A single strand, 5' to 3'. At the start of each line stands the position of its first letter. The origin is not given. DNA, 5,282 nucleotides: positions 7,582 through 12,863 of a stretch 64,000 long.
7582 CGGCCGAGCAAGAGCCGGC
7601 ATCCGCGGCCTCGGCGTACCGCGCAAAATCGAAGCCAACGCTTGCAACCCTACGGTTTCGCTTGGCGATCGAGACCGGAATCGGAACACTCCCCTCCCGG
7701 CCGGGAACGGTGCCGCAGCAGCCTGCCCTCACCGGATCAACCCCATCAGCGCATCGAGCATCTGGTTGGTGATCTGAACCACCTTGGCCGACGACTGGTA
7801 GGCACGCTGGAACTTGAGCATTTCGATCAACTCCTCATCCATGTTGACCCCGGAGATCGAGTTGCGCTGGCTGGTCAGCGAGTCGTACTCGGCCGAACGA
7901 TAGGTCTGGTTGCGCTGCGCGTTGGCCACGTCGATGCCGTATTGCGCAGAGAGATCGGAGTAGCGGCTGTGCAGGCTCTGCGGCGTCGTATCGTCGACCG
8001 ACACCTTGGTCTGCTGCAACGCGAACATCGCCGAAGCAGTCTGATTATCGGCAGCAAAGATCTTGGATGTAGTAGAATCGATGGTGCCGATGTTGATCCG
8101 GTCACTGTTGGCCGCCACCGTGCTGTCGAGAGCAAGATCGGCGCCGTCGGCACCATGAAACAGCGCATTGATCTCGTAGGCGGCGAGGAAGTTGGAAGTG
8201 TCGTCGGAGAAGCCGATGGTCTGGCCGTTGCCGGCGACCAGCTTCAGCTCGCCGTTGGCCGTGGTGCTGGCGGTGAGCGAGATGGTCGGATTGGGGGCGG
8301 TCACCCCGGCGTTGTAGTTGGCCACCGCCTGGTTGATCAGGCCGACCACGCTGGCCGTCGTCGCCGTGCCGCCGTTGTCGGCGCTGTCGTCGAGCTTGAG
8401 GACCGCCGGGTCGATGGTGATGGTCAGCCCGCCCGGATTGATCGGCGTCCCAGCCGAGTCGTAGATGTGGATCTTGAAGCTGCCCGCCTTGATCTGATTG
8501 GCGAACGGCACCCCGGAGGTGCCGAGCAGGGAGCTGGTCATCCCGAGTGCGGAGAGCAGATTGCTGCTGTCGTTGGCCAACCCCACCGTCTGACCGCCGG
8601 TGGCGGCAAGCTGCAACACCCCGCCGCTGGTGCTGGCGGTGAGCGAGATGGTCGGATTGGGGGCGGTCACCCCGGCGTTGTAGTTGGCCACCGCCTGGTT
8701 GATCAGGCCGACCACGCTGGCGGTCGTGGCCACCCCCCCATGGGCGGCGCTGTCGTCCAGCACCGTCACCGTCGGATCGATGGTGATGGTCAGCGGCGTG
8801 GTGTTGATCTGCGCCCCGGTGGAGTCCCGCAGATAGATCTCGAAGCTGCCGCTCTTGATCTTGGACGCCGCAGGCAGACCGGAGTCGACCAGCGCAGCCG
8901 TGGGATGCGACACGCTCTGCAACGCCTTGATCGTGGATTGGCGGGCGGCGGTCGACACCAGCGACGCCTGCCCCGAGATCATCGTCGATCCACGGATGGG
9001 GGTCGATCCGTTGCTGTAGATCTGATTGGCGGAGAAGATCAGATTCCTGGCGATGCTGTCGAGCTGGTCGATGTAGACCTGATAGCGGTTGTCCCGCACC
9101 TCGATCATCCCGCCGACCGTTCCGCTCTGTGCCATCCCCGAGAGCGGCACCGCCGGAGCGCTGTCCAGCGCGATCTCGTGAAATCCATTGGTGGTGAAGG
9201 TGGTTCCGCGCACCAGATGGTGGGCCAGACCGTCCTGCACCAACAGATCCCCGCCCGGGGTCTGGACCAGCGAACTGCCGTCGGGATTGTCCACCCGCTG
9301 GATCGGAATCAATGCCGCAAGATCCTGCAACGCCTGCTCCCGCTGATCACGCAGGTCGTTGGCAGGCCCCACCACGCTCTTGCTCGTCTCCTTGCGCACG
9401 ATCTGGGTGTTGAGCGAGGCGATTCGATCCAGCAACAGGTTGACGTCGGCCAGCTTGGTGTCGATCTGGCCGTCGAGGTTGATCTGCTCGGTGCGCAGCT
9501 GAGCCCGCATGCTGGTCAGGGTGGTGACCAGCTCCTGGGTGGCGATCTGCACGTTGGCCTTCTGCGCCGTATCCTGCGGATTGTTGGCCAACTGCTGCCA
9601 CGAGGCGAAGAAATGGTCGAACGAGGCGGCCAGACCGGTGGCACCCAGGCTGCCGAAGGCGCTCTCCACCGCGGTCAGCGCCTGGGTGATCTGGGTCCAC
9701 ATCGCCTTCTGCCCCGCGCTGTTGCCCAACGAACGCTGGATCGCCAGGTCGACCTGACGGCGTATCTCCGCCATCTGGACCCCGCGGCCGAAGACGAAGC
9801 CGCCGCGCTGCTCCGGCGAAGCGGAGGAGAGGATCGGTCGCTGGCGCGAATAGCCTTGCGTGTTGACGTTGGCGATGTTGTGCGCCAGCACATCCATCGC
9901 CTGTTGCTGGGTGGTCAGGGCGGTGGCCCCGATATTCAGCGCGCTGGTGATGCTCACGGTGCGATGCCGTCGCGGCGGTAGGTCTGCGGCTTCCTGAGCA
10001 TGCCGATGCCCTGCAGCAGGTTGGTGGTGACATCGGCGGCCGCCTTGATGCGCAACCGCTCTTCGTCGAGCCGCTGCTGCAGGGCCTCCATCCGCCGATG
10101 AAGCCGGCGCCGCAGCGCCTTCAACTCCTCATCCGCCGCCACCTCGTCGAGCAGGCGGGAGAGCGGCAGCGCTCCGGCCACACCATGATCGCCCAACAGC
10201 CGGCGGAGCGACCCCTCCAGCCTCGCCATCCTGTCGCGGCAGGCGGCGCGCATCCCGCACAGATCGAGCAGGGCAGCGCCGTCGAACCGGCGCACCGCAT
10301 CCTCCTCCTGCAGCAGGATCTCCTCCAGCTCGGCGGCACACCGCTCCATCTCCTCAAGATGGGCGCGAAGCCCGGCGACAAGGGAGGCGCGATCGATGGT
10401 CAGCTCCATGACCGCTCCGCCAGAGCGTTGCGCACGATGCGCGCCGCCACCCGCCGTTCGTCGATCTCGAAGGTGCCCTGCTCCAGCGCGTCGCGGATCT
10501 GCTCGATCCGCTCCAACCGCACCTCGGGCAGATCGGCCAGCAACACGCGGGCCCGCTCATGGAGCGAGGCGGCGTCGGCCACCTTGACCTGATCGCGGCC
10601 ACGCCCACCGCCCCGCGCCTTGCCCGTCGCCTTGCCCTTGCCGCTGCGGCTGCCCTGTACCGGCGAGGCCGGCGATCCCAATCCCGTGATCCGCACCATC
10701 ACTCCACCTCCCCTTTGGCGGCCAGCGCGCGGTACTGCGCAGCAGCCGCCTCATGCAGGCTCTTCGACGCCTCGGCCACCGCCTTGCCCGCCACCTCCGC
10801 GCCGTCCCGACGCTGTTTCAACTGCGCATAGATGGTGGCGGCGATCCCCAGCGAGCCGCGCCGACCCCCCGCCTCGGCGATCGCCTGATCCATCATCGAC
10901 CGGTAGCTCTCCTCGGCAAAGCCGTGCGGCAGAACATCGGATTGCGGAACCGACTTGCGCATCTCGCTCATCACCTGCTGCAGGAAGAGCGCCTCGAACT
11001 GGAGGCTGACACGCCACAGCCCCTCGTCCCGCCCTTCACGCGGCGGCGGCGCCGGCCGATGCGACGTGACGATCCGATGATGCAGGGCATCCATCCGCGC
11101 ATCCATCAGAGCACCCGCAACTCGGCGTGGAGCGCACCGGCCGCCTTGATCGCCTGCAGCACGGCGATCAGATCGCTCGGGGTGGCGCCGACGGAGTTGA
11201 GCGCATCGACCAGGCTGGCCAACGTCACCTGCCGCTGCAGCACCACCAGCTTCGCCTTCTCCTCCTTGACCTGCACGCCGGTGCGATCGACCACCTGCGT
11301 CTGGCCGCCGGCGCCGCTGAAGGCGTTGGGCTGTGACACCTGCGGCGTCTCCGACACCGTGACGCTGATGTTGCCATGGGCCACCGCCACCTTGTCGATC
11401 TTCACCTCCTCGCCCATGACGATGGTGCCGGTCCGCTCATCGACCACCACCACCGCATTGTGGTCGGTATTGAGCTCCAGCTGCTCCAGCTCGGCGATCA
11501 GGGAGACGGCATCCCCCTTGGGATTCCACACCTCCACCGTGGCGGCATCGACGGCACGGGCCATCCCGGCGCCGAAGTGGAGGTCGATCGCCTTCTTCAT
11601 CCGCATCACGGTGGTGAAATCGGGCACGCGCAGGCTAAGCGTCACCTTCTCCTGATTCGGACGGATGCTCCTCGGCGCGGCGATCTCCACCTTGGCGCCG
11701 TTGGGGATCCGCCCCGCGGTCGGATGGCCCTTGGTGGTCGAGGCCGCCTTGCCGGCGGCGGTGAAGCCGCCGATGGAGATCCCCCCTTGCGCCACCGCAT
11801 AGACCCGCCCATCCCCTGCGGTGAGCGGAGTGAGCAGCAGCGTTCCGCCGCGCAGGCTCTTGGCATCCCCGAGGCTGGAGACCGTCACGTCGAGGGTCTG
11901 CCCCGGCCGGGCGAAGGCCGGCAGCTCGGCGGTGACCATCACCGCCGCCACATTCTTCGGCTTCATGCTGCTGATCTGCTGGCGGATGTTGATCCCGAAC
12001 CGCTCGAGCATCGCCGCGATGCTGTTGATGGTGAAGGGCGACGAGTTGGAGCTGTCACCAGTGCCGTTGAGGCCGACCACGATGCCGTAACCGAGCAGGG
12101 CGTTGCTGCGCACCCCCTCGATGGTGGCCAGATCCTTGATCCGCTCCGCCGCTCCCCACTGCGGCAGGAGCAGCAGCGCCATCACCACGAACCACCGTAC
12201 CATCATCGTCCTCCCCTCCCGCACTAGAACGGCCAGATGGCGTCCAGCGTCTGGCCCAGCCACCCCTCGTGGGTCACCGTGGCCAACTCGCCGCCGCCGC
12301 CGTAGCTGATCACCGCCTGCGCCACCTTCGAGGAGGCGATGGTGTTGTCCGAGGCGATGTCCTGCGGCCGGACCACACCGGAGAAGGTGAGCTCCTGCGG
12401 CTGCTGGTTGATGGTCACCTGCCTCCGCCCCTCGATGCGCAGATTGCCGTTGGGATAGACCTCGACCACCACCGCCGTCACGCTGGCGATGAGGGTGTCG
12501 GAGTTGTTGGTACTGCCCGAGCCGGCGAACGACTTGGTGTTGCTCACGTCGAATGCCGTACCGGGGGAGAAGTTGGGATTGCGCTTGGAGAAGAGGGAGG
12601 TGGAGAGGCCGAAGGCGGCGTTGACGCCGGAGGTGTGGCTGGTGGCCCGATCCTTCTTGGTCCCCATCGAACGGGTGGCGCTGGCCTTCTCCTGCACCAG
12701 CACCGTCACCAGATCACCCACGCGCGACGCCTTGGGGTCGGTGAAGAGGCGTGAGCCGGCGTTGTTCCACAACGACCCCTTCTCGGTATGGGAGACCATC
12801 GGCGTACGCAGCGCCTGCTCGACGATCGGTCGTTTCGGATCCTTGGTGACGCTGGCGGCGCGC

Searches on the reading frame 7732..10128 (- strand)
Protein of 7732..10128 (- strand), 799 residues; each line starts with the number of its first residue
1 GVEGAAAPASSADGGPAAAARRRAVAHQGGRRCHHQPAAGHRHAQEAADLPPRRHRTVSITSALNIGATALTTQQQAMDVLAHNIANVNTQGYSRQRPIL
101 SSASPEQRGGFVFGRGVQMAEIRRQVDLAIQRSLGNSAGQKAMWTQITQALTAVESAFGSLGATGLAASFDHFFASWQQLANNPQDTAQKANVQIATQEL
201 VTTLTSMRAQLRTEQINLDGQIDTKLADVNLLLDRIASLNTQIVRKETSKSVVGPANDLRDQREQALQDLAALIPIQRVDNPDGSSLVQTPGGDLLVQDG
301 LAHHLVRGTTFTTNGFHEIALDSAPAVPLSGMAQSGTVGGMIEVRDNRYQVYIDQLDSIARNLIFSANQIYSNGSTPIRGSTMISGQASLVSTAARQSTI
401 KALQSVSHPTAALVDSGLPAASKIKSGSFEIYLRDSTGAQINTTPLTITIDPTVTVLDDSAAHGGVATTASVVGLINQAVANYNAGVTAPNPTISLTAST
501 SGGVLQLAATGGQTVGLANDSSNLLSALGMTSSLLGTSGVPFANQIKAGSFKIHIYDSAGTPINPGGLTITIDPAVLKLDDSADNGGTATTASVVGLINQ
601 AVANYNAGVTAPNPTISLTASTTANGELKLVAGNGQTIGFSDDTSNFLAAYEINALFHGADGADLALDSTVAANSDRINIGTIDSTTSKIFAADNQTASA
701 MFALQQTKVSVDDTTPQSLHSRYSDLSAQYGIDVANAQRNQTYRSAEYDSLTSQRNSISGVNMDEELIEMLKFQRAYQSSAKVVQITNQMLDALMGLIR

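Call 35: search_protein_families(library=pfam, max_evalue=0.001, proteins=[window:7732-10128:-])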
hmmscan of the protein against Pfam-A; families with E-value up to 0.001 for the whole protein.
window:7732-10128:- (799 aa): 3 families
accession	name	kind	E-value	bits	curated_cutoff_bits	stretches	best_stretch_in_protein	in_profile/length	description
PF22638.1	FlgK_D1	-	2.8e-44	151.9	28.6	1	152-375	2-222/233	Flagellar hook-associated protein FlgK helical domain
PF06429.18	Flg_bbr_C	-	1.7e-12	47.1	23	1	755-796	4-45/46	Flagellar basal body rod FlgEFG protein C-terminal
PF00460.25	Flg_bb_rod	-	4.1e-09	36.6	20.7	1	64-93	1-30/31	Flagella basal body rod protein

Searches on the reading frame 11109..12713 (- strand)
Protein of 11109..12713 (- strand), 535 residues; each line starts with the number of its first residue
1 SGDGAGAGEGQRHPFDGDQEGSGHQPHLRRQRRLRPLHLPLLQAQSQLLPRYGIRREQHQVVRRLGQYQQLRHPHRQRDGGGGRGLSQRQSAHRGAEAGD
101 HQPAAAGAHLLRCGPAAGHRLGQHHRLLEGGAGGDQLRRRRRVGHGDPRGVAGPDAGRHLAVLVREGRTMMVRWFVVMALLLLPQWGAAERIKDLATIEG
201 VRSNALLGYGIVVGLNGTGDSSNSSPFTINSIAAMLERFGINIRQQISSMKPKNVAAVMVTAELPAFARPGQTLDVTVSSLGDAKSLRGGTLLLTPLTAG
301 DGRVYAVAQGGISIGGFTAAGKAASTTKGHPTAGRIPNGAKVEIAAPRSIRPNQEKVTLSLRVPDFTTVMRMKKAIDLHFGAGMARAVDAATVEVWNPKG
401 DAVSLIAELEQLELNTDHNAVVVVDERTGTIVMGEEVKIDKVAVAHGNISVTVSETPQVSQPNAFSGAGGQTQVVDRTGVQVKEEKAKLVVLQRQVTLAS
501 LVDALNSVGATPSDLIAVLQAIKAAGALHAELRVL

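Call 35: search_protein_families(library=pfam, max_evalue=0.001, proteins=[window:11109-12713:-])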
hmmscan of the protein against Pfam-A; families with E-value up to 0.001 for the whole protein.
window:11109-12713:- (535 aa): 1 family
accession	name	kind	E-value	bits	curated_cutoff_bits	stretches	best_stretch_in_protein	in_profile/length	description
PF02119.21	FlgI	-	3.2e-136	454.2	25.3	1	191-534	1-343/343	Flagellar P-ring protein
